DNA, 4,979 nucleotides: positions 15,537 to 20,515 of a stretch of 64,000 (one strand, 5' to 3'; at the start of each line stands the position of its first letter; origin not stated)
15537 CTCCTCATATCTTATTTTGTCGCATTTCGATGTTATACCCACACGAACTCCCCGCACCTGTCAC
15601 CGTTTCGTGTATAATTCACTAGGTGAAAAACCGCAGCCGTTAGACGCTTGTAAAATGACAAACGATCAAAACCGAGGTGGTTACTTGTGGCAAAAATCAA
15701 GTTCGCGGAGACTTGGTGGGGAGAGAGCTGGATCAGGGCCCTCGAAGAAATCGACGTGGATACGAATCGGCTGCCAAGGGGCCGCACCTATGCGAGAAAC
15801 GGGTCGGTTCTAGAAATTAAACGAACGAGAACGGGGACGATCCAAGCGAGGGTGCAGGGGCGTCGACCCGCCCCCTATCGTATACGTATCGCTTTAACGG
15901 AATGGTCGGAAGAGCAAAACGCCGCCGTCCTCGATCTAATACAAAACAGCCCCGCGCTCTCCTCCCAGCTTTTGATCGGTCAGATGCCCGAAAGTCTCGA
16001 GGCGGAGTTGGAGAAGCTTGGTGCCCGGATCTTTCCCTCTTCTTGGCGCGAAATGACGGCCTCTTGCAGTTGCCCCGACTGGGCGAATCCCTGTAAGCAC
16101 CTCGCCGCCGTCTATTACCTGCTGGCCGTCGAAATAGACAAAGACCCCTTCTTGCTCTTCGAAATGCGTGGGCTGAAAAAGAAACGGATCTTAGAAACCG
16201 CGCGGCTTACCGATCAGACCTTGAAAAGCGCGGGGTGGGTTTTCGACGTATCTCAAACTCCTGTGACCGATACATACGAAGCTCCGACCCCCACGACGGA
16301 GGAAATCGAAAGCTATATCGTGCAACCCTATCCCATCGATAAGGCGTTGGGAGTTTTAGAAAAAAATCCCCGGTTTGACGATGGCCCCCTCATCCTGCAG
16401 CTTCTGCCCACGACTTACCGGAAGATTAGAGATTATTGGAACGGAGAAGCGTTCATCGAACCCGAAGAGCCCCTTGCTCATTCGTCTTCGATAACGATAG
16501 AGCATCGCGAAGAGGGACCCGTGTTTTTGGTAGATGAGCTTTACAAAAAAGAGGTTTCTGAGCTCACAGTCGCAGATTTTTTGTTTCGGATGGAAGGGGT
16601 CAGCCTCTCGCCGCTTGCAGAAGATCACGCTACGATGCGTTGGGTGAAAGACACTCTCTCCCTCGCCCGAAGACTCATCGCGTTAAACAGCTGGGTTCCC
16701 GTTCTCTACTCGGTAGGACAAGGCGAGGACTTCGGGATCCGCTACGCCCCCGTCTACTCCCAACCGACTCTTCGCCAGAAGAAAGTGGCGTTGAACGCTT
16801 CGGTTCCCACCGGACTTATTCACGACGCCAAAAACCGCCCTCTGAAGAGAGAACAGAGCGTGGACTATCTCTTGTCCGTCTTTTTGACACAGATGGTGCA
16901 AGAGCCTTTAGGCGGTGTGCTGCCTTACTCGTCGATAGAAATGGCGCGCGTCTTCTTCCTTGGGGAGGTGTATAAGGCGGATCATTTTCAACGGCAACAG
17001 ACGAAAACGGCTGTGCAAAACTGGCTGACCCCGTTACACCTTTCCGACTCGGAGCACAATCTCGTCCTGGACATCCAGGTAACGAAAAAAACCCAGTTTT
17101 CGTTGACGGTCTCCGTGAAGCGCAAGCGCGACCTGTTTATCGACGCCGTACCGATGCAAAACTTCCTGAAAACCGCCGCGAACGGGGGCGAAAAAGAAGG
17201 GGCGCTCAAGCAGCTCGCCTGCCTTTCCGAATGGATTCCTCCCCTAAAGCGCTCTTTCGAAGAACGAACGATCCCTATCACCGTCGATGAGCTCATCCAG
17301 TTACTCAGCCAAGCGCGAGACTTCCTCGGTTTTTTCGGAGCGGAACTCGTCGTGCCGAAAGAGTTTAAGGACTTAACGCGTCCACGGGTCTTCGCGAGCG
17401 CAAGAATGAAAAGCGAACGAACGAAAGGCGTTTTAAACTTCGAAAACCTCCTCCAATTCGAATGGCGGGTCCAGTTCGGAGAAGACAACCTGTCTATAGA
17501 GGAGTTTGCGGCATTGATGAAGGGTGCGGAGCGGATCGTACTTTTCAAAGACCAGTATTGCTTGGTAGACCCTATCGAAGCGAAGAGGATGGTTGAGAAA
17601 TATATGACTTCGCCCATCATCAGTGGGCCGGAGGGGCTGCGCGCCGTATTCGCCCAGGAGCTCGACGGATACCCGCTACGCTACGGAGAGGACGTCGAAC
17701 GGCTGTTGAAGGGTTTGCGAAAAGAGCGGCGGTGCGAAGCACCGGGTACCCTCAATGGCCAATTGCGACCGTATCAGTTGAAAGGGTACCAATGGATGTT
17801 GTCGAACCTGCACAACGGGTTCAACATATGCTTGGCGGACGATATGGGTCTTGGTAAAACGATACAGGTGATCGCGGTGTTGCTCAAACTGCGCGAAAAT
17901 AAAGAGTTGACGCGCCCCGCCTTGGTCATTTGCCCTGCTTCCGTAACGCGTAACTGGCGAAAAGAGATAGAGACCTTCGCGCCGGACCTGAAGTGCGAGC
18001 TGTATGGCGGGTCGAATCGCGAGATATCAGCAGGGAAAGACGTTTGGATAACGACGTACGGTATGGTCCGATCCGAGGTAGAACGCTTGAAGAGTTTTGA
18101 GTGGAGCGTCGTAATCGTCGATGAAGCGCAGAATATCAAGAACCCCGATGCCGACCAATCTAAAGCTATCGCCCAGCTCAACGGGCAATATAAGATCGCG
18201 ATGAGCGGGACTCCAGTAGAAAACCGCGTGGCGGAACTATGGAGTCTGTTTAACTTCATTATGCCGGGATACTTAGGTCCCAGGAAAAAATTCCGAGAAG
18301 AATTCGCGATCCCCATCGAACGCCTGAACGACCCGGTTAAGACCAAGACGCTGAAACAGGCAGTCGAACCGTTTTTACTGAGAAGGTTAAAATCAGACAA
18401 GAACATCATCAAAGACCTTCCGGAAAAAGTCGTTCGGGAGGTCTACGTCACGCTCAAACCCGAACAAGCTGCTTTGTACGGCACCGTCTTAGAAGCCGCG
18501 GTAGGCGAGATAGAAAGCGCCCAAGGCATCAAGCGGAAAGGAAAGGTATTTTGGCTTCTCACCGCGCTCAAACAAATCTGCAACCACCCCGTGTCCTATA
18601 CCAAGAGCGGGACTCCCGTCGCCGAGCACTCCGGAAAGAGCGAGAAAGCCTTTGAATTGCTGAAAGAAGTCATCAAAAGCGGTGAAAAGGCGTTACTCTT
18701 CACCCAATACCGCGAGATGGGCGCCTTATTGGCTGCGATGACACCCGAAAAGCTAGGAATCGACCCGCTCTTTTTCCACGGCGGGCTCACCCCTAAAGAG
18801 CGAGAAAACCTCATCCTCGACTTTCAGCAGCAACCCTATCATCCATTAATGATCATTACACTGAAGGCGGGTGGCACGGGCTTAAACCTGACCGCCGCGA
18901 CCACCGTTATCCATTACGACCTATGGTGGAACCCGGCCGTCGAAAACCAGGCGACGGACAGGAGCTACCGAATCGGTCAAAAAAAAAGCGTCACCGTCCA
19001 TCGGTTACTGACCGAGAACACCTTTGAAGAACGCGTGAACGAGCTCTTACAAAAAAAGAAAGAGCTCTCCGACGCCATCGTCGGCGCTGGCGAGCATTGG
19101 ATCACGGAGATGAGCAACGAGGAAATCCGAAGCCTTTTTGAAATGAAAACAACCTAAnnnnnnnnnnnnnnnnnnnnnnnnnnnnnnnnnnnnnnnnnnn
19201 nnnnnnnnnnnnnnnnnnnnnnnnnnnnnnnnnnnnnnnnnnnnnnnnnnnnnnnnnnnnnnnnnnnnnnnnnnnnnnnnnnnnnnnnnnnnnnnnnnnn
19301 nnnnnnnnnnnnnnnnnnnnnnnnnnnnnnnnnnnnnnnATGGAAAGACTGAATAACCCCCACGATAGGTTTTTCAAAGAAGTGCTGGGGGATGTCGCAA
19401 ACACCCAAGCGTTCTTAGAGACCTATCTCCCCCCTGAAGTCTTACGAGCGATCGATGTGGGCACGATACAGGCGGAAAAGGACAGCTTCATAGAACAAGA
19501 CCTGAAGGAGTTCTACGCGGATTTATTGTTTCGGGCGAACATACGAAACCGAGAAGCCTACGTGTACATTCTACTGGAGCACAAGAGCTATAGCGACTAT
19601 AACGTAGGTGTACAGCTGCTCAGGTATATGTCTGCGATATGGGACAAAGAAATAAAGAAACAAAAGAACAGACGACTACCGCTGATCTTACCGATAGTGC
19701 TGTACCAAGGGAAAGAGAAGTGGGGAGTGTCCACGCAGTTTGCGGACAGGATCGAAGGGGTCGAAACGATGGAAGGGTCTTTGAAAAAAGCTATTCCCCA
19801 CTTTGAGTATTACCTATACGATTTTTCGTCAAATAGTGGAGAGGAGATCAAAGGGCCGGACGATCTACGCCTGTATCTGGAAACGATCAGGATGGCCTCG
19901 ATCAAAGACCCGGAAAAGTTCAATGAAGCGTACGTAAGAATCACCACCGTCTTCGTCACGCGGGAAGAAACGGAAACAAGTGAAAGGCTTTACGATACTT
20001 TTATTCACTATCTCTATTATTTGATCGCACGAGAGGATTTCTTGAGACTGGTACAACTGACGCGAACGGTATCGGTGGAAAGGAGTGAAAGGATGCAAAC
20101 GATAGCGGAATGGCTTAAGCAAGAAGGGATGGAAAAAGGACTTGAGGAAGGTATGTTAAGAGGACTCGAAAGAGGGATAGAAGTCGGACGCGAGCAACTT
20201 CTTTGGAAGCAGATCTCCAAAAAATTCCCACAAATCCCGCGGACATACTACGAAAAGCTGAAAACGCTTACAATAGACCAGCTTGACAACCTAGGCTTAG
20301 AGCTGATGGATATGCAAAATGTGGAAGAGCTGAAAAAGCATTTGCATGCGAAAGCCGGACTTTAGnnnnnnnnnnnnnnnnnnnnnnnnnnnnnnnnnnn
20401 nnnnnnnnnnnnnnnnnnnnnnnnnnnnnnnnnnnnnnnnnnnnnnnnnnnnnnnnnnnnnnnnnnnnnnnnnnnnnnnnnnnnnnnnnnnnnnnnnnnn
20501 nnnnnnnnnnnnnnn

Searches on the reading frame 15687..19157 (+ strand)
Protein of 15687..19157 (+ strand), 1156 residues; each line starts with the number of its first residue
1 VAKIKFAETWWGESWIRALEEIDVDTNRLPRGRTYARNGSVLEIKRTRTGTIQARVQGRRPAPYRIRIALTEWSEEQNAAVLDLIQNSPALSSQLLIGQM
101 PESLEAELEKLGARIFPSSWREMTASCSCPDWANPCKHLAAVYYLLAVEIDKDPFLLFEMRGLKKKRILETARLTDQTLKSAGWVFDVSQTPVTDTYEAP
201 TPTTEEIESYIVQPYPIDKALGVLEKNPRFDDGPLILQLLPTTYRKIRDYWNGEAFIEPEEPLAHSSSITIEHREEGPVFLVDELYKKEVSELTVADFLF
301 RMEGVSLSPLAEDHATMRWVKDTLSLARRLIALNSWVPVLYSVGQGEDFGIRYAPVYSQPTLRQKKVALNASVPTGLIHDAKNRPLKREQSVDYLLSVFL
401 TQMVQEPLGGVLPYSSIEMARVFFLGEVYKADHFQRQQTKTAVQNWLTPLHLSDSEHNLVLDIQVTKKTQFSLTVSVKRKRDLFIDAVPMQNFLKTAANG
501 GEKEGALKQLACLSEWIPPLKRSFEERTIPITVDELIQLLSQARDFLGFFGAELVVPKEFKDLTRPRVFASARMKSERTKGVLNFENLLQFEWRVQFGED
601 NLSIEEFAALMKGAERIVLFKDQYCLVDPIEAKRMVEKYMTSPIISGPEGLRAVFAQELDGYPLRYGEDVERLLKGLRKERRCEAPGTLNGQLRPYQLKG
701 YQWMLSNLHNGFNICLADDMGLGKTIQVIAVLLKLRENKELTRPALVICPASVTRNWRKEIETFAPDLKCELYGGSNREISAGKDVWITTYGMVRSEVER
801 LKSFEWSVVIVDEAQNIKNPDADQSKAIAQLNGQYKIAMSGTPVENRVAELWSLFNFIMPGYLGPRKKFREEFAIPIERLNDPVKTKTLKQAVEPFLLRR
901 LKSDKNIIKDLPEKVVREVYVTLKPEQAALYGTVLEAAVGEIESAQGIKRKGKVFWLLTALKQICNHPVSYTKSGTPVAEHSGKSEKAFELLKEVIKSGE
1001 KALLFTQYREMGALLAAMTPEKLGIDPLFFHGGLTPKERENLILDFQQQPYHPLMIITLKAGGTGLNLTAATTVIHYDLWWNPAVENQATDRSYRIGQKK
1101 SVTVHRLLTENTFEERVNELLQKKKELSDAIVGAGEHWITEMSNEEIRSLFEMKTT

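Call 59: search_protein_families(library=pfam, proteins=[window:15687-19157:+], max_evalue=0.0001)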
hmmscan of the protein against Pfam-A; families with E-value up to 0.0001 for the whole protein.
window:15687-19157:+ (1156 aa): 6 families
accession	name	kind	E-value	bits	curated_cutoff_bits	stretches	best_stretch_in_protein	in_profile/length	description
PF00176.29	SNF2-rel_dom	-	3.3e-70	236.9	24.9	1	696-968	1-288/290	SNF2-related domain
PF00271.37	Helicase_C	-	2.1e-20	73.4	23.5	1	989-1097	3-110/110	Helicase conserved C-terminal domain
PF12419.13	DUF3670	-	4e-17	62.6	27.6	1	529-638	6-117/136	SNF2 Helicase protein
PF04851.21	ResIII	-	6.6e-11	42.8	22.5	1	692-844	3-163/164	Type III restriction enzyme, res subunit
PF00270.35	DEAD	-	1.8e-07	31.5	26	1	705-844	8-161/167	DEAD/DEAH box helicase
PF04434.22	SWIM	-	3.9e-06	26.7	19.6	1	121-144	9-35/38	SWIM zinc finger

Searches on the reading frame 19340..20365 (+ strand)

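Call 60: search_protein_families(library=pfam, proteins=[window:19340-20365:+], max_evalue=0.0001)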
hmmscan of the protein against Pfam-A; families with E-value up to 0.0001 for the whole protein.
window:19340-20365:+ (341 aa): 2 families
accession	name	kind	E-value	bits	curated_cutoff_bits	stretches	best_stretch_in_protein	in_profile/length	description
PF04754.18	Transposase_31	-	2.7e-55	187.6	21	1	6-205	1-195/203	Putative transposase, YhgA-like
PF14261.11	DUF4351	-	1.6e-11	44.6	25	1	277-335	1-59/59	Domain of unknown function (DUF4351)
